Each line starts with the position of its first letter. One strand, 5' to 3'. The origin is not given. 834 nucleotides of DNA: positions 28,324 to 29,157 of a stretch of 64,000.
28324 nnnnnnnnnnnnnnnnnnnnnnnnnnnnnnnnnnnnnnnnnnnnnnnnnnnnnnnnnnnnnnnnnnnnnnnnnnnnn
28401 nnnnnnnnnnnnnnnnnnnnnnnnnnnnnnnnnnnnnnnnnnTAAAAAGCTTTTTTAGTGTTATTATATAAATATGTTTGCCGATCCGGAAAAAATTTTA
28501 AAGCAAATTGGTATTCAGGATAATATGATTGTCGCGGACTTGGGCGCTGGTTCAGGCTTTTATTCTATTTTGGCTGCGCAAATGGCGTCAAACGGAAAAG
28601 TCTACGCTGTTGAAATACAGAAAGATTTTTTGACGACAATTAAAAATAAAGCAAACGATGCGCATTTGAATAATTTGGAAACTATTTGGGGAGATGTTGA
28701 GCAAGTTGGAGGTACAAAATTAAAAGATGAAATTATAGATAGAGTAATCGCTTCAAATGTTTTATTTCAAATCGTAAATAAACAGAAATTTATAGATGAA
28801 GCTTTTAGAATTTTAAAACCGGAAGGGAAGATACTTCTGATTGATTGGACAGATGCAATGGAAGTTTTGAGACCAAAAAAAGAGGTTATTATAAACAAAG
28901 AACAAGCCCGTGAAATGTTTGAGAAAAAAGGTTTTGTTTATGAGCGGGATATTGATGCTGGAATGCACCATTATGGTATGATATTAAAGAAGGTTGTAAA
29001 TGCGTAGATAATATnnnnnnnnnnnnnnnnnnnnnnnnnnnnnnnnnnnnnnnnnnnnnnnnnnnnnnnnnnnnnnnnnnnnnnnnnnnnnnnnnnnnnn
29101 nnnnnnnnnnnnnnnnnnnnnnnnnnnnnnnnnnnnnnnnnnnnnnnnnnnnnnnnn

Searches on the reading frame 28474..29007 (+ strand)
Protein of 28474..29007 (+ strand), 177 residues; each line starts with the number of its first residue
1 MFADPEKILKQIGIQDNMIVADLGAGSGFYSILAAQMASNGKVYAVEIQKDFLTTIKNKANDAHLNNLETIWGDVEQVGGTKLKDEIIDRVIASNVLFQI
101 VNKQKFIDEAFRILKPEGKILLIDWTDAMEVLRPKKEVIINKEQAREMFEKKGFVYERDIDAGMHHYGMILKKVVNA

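Call 9: search_protein_families(library=pfam, proteins=[window:28474-29007:+], max_evalue=0.001)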
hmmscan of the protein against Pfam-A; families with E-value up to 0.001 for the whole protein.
window:28474-29007:+ (177 aa): 14 families
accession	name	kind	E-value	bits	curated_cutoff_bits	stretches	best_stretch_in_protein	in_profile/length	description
PF13847.12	Methyltransf_31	-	4.2e-20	72.3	27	1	15-152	2-144/145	Methyltransferase domain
PF08241.18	Methyltransf_11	-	4.3e-15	56.6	21.2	1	22-121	2-94/95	Methyltransferase domain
PF13649.12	Methyltransf_25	-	1.2e-13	51.9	27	1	20-118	1-97/97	Methyltransferase domain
PF02475.24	TRM5-TYW2_MTfase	-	1.7e-11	44.8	28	1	14-139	34-150/164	TRM5/TYW2 methyltransferase domain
PF08242.18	Methyltransf_12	-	4.3e-09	37.4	30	1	22-120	2-98/98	Methyltransferase domain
PF01209.24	Ubie_methyltran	-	2.2e-08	34.2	20.1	1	7-126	38-155/233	ubiE/COQ5 methyltransferase family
PF05175.20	MTS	-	9.9e-08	32.2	23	1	16-123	31-139/170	Methyltransferase small domain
PF06325.19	PrmA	-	1.4e-07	31.7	22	1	14-122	159-258/296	Ribosomal protein L11 methyltransferase (PrmA)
PF02390.23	Methyltransf_4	-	3.4e-06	27.1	24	1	17-90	2-75/173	Putative methyltransferase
PF13489.12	Methyltransf_23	-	4.8e-06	26.9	27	1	12-134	16-124/164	Methyltransferase domain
PF01728.25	FtsJ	-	2e-05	25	24.1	1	7-63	11-65/181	FtsJ-like methyltransferase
PF01135.25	PCMT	-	0.00011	22.5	20.3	1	9-75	66-133/210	Protein-L-isoaspartate(D-aspartate) O-methyltransferase (PCMT)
PF02527.21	GidB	-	0.00011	22.1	27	1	17-141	49-166/184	rRNA small subunit methyltransferase G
PF00398.26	RrnaAD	-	0.0008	19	24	0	7-76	21-86/263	Ribosomal RNA adenine dimethylase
